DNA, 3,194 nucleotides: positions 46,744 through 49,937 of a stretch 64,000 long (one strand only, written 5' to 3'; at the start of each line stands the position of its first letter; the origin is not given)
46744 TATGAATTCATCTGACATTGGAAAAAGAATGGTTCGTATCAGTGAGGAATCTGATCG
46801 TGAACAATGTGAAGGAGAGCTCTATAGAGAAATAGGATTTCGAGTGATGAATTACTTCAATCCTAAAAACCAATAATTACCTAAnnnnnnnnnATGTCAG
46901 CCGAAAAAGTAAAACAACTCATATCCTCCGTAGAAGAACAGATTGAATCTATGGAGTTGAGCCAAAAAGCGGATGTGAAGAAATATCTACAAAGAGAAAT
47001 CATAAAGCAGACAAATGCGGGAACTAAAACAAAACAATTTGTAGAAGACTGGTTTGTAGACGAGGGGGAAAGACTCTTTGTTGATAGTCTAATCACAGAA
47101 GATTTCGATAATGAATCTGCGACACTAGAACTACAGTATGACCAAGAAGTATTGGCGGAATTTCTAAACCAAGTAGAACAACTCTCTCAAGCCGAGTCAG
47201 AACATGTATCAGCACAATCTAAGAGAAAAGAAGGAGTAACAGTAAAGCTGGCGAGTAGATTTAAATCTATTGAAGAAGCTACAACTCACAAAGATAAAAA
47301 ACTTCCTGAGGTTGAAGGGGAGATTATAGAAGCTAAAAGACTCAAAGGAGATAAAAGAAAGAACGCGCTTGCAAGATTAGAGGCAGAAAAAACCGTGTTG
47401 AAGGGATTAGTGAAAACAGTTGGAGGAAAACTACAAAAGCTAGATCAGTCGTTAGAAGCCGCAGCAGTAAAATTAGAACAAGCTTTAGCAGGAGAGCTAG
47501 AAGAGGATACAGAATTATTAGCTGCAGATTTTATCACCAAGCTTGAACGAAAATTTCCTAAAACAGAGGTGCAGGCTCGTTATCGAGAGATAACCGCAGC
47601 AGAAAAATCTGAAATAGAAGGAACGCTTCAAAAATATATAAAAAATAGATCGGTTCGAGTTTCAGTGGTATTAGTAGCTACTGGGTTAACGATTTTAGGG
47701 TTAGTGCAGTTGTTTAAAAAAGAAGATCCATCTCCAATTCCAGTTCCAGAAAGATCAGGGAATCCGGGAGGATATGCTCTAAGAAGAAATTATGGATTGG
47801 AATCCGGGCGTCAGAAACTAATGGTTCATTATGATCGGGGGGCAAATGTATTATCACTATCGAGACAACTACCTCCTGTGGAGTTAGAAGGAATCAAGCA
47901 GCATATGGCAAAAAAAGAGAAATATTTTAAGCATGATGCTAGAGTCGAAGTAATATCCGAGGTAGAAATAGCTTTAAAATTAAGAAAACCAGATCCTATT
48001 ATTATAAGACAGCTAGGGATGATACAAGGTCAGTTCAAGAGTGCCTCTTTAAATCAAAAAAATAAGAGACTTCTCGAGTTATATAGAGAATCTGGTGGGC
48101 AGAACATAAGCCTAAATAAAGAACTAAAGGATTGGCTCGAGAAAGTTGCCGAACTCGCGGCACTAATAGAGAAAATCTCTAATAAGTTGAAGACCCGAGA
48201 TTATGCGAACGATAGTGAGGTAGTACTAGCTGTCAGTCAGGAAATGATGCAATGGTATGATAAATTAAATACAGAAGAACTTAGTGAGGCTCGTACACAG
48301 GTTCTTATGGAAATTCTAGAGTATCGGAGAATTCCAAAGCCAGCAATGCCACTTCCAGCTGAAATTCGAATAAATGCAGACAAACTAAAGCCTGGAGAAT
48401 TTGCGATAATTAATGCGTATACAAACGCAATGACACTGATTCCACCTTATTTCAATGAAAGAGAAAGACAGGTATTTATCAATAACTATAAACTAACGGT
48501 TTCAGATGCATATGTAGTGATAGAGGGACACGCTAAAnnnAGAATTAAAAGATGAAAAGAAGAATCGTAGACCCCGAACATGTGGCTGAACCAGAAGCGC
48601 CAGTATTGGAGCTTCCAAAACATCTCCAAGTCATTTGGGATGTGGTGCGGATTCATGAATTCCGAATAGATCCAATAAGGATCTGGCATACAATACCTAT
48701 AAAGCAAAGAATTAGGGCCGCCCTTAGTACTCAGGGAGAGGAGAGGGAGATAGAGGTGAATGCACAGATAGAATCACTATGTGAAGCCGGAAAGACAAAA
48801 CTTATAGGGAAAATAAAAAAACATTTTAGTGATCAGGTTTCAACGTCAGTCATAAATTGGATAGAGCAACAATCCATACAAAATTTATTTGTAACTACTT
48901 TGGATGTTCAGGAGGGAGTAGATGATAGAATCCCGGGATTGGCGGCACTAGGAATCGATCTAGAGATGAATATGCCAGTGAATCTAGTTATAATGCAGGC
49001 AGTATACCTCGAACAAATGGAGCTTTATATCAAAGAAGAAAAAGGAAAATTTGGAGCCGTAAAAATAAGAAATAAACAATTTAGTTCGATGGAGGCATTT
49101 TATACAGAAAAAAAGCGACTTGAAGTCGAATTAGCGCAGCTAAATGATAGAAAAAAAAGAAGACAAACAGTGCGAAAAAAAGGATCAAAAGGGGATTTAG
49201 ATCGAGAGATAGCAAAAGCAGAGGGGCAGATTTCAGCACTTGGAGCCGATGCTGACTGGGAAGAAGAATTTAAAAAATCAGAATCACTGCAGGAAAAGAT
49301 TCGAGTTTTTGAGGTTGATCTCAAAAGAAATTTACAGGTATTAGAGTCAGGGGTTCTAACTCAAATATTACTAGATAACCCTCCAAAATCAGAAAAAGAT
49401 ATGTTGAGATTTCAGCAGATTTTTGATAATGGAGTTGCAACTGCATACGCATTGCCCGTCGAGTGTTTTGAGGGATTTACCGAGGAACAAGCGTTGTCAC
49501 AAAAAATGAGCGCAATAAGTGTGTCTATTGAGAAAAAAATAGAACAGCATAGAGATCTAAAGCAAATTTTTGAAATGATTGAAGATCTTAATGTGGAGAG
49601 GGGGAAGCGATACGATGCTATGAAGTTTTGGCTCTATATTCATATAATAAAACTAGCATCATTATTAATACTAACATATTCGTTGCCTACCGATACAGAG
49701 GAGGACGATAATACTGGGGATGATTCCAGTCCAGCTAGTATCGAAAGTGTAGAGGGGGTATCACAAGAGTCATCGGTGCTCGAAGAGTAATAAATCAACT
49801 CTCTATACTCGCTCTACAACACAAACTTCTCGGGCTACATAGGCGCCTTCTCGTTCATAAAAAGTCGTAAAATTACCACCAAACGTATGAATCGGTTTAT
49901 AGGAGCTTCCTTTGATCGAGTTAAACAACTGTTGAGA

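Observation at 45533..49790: Operon of three diverged paralogs: coiled-coil, basic-patch, single-pass membrane proteins of no recognisable family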

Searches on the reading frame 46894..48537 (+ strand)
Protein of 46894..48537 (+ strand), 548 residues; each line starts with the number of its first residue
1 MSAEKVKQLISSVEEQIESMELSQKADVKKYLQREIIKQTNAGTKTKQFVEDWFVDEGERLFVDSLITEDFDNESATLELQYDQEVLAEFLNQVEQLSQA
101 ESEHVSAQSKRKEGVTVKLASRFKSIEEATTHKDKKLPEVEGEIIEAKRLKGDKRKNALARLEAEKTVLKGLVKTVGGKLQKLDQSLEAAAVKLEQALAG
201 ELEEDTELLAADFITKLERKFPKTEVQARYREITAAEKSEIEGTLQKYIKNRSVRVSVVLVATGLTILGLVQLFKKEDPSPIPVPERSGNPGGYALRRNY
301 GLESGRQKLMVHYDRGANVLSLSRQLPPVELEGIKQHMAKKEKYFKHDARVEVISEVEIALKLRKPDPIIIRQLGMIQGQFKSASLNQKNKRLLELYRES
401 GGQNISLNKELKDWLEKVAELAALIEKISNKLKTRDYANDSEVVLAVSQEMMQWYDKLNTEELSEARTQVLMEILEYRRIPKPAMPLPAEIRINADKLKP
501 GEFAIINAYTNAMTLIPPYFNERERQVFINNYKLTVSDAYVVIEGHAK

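Call 6: search_protein_families(library=pfam, proteins=[window:46894-48537:+], max_evalue=1)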
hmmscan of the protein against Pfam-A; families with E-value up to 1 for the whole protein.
window:46894-48537:+ (548 aa): 7 families
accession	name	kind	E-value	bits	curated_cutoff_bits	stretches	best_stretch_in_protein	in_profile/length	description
PF10188.14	Oscp1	-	0.01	16.3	25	0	436-475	114-151/173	Organic solute transport protein 1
PF07315.17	DUF1462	-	0.073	13.8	25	1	216-263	28-75/93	Protein of unknown function (DUF1462)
PF24074.1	DUF7366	-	0.12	13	27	1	220-253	8-43/78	Domain of unknown function (DUF7366)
PF18664.7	CdiA_C_tRNase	-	0.17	12.6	26.5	0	189-254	5-68/116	CdiA C-terminal tRNase domain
PF10796.14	Anti-adapt_IraP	-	0.36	12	23.2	1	155-213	19-78/86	Sigma-S stabilisation anti-adaptor protein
PF24361.1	DUF7517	-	0.37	11.2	27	0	347-391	42-87/116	Domain of unknown function (DUF7517)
PF17334.7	CsgA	-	0.52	11.6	25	1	414-467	11-64/83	Minor curli fiber component A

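Call 7: search_protein_families(library=ncbifam, proteins=[window:46894-48537:+], max_evalue=1)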
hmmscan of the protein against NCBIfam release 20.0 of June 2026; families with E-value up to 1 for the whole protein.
window:46894-48537:+ (548 aa): 0 families

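Call 8: search_protein_families(library=phrogs, proteins=[window:46894-48537:+], max_evalue=1)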
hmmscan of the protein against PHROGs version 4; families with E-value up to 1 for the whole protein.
window:46894-48537:+ (548 aa): 6 families
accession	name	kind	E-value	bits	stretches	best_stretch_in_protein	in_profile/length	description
phrog_4284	-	unknown function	0.026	15.3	1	385-462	12-80/171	-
phrog_15622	-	unknown function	0.066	13.9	0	133-199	4-67/170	-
phrog_29455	-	unknown function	0.068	14.4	1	377-437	54-115/136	-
phrog_555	-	unknown function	0.094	14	1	220-252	8-42/78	-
phrog_19420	-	unknown function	0.31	12.5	0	423-457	8-41/59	-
phrog_13824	-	unknown function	0.41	12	1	437-475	55-92/136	-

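Call 9: search_protein_families(library=padloc, proteins=[window:46894-48537:+], max_evalue=1)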
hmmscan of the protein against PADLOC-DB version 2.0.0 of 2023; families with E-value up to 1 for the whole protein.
window:46894-48537:+ (548 aa): 0 families

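Call 13: search_solved_structures(query=window:46894-48537:+, max_evalue=1)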
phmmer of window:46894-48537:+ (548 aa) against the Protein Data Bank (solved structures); distinct sequences matched with E-value up to 1: 1.
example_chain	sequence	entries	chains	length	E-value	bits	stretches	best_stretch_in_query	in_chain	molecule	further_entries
3woz_A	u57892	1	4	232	0.082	14.8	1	385-484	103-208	CLIP-associating protein 2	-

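Call 25: find_homologous_proteins(query=window:46894-48537:+, max_evalue=0.01)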
Query window:46894-48537:+ (548 aa): 1 proteins with E <= 0.01 among 8000 candidates.
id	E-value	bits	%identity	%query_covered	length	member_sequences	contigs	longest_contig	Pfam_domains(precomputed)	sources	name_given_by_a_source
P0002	0.0e+0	1162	100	100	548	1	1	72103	-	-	-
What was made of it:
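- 46894..48540 (+): P2 gene, 548 aa. Finds only itself (call 25).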

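Call 40: find_related_loci(query=window:46894-48537:+, collection=metagenome_contigs, flank=10000)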
Query window:46894-48537:+ (548 aa) in metagenome_contigs; peptide patterns used: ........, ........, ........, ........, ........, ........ (x = any residue, [..] = any of these).
71 stretches matched a pattern, but none encodes a relative of the query by tblastn (E <= 1e-3).

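Call 55: predict_structure(alignment_id=A3)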
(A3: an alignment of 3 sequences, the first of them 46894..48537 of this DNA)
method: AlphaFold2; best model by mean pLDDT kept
length: 548 residues; sequences in the alignment: 3
mean_pLDDT: 45.3   pTM: 0.27
mean pLDDT of the five models: 45.3, 43.0, 42.5, 42.2, 39.7
residues with pLDDT >= 90: 0; 70-90: 8; 50-70: 225; < 50: 315
segments of 3 or more residues with pLDDT < 50: 1-3, 21-25, 60-86, 112-124, 186-394, 399-407, 435-439, 455-459, 470-488, 546-548
pLDDT, mean of each block of 10 residues (from residue 1): 50 56 50 59 59 56 33 31 49 58 56 43 50 64 71 64 64 56 48 43 45 43 36 44 36 26 26 27 27 24 27 25 24 30 30 32 35 39 37 48 47 57 54 49 52 50 50 40 41 59 53 56 56 58 50
secondary structure, 60 per line:
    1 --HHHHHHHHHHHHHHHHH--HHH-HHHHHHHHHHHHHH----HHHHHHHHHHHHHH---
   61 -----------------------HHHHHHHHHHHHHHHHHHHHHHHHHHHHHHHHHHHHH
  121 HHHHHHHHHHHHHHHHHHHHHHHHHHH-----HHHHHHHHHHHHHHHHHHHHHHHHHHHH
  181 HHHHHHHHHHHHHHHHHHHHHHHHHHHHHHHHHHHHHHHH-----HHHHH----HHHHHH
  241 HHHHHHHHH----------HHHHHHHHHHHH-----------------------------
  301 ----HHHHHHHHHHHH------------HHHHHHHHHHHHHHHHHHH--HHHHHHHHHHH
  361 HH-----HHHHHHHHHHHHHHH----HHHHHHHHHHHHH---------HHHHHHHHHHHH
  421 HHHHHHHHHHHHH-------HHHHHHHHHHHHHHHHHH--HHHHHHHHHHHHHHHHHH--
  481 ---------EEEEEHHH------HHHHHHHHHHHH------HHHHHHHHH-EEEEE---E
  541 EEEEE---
elements in order: H3-19 H26-39 H44-57 H84-147 H153-220 H226-230 H235-249 H260-271 H305-316 H329-347 H350-362 H368-382 H387-399 H409-433 H441-458 H461-478 E490-494 H504-515 H522-530 E532-536 E540-545
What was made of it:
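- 47716..48537 (+): P2 C-terminal domain (aa 275-548, pI 9.2). It begins with a Pro/Gly-rich linker (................). Low-confidence, mostly helical model (call 55).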

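Call 60: search_dna_similar(query=window:46894-48537:+, collection=phages, mode=protein, max_evalue=0.01)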
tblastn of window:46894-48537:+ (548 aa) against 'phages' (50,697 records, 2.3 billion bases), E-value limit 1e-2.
No match.

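Call 62: search_dna_similar(query=window:46894-48537:+, collection=plasmids, mode=protein, max_evalue=0.01)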
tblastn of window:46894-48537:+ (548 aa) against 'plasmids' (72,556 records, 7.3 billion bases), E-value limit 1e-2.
No match.

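Call 63: fold_search(model_id=the predicted structure, library=pdb)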
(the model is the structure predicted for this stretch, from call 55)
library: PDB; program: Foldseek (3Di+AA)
matches with E <= 10: 302; with E <= 0.001: 0
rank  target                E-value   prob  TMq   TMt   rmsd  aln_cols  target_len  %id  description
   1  7aam_A                1.8e-01  0.77  0.17  0.30  32.1       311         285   15  Crystal structure of the F-BAR domain of PSTIPIP1 bound to the CTH domain of the phosphatase LYP (released 2022-02-23)
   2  7aal_A                2.0e-01  0.75  0.17  0.30  32.1       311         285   15  Crystal structure of the F-BAR domain of PSTIPIP1, G258A mutant (released 2022-02-23)
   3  6k3e_A                2.6e-01  0.95  0.14  0.12  12.2       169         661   13  LSD1/Co-Rest structure with an inhibitor (released 2020-05-20)
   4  5l3b_A                2.9e-01  0.99  0.16  0.14  12.0       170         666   13  Human LSD1/CoREST: LSD1 D556G mutation (released 2016-05-04)
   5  8otz_BR               3.2e-01  0.18  0.15  0.18  42.6       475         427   11  48-nm repeat of the native axonemal doublet microtubule from bovine sperm (released 2023-11-22)
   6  5h6r_A                3.6e-01  0.92  0.14  0.12  12.1       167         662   13  Crystal structure of LSD1-CoREST in complex with peptide 13 (released 2017-04-12)
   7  5nen_B                3.6e-01  0.41  0.15  0.28  14.3       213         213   14  Crystal structure of the soluble domain of LipC, a membrane fusion protein of a type I secretion system (released 2017-11-22)
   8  8iyj_U9               3.7e-01  0.98  0.16  0.44   8.1       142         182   16  Cryo-EM structure of the 48-nm repeat doublet microtubule from mouse sperm (released 2023-07-05)
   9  5h3d_B                3.9e-01  0.85  0.21  0.31  27.1       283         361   13  Helical structure of membrane tubules decorated by ACAP1 (BARPH doamin) protein by cryo-electron microscopy and MD sim (released 2019-01-16)
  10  4wpe                  4.4e-01  0.41  0.13  0.25  21.8       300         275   14  Crystal Structure of Hof1p F-BAR domain (released 2014-12-24)
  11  6kgq                  4.6e-01  0.97  0.17  0.15  11.6       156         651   14  LSD1-FCPA-MPE five-membered ring adduct model (released 2020-03-25)
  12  4bay_A                4.6e-01  0.97  0.17  0.14  12.8       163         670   16  Phosphomimetic mutant of LSD1-8a splicing variant in complex with CoREST (released 2013-11-27)
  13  8qb9_A                4.6e-01  0.80  0.19  0.38  24.1       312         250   13  Helical reconstruction of yeast eisosome protein Pil1 bound to membrane composed of lipid mixture -PIP2/+sterol (DOPC, (released 2024-07-24)
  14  5i6r                  4.6e-01  0.14  0.14  0.17  52.7       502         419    9  Crystal Structure of srGAP2 F-BARx WT Form-1 (released 2017-08-30)
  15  5h6q_A                4.8e-01  0.97  0.18  0.15  10.3       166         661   14  Crystal structure of LSD1-CoREST in complex with peptide 11 (released 2017-04-12)
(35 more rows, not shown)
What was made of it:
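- On Tripartite alpha-PFT (ClyA superfamily): Foldseek lists AhlC at E=0.84-1.0 (call 63), but the models have pLDDT 45, so the fold cannot be judged.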

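Call 75: fold_search(model_id=the predicted structure, library=viral)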
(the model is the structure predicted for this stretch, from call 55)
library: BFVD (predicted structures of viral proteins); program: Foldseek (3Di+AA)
matches with E <= 10: 539; with E <= 0.001: 1
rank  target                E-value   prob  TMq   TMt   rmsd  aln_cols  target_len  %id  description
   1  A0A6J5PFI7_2          9.6e-04  0.94  0.16  0.09  41.3       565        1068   13  Large polyvalent protein associated domain-containing protein [uncultured Caudovirales phage]
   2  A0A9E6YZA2            1.7e-02  0.60  0.14  0.08  40.2       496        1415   15  (no name in the UniProt tables at hand)
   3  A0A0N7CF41            4.5e-02  0.75  0.15  0.14  27.1       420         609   13  Tail length tape measure protein [Salmonella phage 37]
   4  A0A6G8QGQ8            5.0e-02  0.80  0.19  0.10  25.8       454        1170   14  (no name in the UniProt tables at hand)
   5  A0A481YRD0            5.3e-02  0.51  0.14  0.11  36.0       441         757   12  non-specific serine/threonine protein kinase [Marseillevirus LCMAC101]
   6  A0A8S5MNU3            6.5e-02  0.92  0.14  0.29  33.0       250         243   15  Ubiquinol-cytochrome C chaperone [Siphoviridae sp. ctZZK17]
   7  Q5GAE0                9.3e-02  0.41  0.18  0.10  55.3       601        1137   12  Methyl-accepting transducer domain-containing protein [Grouper iridovirus]
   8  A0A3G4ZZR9            1.3e-01  0.54  0.21  0.13  25.4       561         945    9  Ankyrin repeat protein (Fragment) [Faunusvirus sp.]
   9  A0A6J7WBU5            1.3e-01  0.30  0.15  0.13  27.4       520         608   12  Uncharacterized protein [uncultured Caudovirales phage]
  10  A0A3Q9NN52            1.5e-01  0.44  0.17  0.18  23.5       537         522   11  Uncharacterized protein [Neurospora discreta fusarivirus 1]
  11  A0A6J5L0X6            1.5e-01  0.41  0.16  0.12  43.2       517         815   12  Uncharacterized protein [uncultured Caudovirales phage]
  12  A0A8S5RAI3            1.6e-01  0.92  0.20  0.17  32.4       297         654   13  GDSL like Lipase Acylhydrolase (Fragment) [Siphoviridae sp. ctkfT29]
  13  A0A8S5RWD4            1.6e-01  0.87  0.18  0.28  20.1       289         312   14  Uncharacterized protein [Siphoviridae sp. ctHip2]
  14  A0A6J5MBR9            1.6e-01  0.20  0.13  0.10  30.8       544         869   12  Caudovirus, tape measure, N-terminal [uncultured Caudovirales phage]
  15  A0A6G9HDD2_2          1.8e-01  0.25  0.16  0.10  53.6       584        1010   15  Kinesin-like ATPase [Carcinus maenas virus 1]
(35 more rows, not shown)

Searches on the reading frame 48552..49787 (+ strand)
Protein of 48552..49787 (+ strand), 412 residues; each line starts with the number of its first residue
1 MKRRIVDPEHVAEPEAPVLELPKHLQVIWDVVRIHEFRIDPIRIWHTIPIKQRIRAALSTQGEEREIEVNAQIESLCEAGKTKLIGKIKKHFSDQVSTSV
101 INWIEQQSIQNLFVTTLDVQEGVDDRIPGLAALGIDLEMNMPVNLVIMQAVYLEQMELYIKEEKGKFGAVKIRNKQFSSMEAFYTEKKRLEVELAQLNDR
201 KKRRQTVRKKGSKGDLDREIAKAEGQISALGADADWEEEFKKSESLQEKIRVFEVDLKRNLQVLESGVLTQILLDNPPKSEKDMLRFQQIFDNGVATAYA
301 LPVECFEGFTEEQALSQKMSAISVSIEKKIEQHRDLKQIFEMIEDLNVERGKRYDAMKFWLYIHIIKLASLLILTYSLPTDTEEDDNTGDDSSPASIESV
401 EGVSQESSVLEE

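Call 6: search_protein_families(library=pfam, proteins=[window:48552-49787:+], max_evalue=1)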
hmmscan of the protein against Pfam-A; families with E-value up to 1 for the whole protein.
window:48552-49787:+ (412 aa): 2 families
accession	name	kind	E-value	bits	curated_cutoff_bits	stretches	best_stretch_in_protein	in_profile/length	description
PF16008.10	DUF4778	-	0.15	12.4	27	1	145-349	91-257/284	Domain of unknown function (DUF4778)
PF13747.11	DUF4164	-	0.91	10.4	27.2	0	312-351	10-49/89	Domain of unknown function (DUF4164)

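Call 7: search_protein_families(library=ncbifam, proteins=[window:48552-49787:+], max_evalue=1)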
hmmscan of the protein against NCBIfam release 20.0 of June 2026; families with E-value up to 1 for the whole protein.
window:48552-49787:+ (412 aa): 0 families

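Call 8: search_protein_families(library=phrogs, proteins=[window:48552-49787:+], max_evalue=1)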
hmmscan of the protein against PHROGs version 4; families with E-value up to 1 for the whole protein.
window:48552-49787:+ (412 aa): 1 family
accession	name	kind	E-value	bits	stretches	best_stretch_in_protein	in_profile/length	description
phrog_4741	-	unknown function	0.79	10.9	1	244-281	56-93/110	-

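Call 9: search_protein_families(library=padloc, proteins=[window:48552-49787:+], max_evalue=1)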
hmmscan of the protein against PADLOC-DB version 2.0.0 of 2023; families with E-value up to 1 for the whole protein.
window:48552-49787:+ (412 aa): 1 family
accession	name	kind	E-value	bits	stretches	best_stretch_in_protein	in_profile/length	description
PDLC02068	Cas2_II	-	0.016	12.8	1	162-198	83-117/137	-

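Call 14: search_solved_structures(query=window:48552-49787:+, max_evalue=1)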
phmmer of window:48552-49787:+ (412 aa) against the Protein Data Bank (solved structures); distinct sequences matched with E-value up to 1: 0.

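Call 61: search_dna_similar(query=window:48552-49787:+, collection=phages, mode=protein, max_evalue=0.01)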
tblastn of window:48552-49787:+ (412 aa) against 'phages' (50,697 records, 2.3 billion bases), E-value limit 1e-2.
No match.
